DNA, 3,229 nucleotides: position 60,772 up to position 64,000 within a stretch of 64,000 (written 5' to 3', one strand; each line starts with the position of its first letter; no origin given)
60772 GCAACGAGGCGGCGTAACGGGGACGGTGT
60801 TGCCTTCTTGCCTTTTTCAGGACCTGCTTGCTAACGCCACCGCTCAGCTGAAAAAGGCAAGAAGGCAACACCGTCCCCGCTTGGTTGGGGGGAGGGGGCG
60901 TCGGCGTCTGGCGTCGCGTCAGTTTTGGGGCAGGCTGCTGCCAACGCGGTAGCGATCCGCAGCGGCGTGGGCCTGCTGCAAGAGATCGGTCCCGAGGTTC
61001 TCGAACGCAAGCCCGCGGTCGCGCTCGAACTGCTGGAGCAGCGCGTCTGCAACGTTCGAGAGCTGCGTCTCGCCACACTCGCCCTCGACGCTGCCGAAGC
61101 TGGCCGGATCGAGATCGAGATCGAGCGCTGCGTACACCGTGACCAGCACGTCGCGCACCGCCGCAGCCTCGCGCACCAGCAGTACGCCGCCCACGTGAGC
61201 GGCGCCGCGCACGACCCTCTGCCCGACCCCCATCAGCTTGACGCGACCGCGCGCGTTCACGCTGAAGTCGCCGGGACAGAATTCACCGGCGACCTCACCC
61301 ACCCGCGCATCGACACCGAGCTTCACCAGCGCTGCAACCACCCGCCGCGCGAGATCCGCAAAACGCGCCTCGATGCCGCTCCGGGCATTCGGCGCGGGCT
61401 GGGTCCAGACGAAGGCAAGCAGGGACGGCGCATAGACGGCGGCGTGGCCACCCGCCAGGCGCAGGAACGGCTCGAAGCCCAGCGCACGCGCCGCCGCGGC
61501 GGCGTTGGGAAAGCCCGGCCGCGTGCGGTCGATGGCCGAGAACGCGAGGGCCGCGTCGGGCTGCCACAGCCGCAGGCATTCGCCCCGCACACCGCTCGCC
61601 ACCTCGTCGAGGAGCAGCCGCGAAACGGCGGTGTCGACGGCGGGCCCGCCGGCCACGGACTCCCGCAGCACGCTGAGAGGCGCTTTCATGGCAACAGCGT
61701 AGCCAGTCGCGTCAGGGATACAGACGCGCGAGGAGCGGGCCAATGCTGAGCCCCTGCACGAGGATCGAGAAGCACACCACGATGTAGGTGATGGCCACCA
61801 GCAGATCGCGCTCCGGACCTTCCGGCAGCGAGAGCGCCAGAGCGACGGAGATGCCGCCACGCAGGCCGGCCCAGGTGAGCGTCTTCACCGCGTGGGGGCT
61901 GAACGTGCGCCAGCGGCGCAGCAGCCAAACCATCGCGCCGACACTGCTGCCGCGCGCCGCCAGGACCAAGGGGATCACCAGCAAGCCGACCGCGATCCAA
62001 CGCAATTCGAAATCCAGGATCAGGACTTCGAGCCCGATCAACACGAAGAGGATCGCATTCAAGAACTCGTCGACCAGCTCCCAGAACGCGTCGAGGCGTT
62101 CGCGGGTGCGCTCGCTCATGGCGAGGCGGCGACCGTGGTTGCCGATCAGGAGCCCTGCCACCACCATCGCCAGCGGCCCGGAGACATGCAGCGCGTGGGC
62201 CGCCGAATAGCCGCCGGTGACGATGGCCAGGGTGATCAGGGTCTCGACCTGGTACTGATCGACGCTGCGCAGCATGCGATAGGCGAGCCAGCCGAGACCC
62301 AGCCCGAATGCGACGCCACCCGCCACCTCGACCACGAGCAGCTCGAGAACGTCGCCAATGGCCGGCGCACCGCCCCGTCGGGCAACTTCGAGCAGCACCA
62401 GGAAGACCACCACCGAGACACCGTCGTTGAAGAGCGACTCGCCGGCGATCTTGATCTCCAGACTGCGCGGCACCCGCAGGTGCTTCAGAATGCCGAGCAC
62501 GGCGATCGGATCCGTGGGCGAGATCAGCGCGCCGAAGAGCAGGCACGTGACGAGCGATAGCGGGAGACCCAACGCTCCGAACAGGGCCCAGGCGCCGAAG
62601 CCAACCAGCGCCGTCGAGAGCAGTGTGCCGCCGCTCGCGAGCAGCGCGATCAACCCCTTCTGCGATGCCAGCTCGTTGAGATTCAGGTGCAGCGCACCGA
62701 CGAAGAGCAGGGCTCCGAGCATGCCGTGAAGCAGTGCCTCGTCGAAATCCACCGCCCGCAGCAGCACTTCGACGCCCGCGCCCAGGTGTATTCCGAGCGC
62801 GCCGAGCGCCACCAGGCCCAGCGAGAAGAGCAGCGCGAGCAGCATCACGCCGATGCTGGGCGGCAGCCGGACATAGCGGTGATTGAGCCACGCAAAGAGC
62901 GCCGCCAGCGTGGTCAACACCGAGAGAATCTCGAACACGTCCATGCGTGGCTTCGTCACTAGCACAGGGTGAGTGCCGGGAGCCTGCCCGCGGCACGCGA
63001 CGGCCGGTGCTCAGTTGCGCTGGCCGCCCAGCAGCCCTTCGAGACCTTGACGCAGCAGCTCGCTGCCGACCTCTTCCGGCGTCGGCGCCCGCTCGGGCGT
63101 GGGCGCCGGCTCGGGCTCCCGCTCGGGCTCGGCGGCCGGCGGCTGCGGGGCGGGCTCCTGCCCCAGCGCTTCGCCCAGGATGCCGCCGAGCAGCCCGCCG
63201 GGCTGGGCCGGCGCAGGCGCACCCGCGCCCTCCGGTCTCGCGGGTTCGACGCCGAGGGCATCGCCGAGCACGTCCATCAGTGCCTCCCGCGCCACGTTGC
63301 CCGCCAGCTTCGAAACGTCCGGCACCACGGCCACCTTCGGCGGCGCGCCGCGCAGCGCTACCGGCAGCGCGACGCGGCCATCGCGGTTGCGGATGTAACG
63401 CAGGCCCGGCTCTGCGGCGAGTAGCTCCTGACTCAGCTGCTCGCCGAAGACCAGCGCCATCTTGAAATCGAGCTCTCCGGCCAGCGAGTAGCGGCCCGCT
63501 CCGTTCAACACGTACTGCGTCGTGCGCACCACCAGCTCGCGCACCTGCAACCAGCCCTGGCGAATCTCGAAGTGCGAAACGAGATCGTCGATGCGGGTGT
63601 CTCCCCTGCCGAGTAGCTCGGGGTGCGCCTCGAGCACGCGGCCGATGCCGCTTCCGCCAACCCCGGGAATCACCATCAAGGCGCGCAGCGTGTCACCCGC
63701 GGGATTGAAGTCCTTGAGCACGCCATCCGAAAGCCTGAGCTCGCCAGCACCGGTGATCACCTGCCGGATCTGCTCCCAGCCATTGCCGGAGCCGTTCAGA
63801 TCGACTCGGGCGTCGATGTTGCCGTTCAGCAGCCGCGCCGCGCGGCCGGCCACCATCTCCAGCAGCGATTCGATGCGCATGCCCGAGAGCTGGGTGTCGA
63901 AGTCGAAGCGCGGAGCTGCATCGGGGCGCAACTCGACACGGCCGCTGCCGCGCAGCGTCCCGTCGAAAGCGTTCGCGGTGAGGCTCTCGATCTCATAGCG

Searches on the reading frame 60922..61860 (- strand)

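Call 40: search_protein_families(library=pfam, proteins=[window:60922-61860:-], max_evalue=0.001)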
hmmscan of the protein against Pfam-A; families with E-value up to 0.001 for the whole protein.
window:60922-61860:- (313 aa): 1 family
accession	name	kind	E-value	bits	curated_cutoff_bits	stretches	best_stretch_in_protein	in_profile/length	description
PF21948.1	LplA-B_cat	-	3.3e-09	37.4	27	1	74-230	3-147/200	Lipoyl protein ligase A/B catalytic domain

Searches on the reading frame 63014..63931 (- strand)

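Call 40: search_protein_families(library=pfam, proteins=[window:63014-63931:-], max_evalue=0.001)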
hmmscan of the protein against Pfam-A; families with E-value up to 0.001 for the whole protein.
window:63014-63931:- (306 aa): 1 family
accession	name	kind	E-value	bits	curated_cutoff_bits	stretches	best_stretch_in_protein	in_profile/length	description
PF05170.20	AsmA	-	0.00031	20.1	29.8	1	12-76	503-565/607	AsmA family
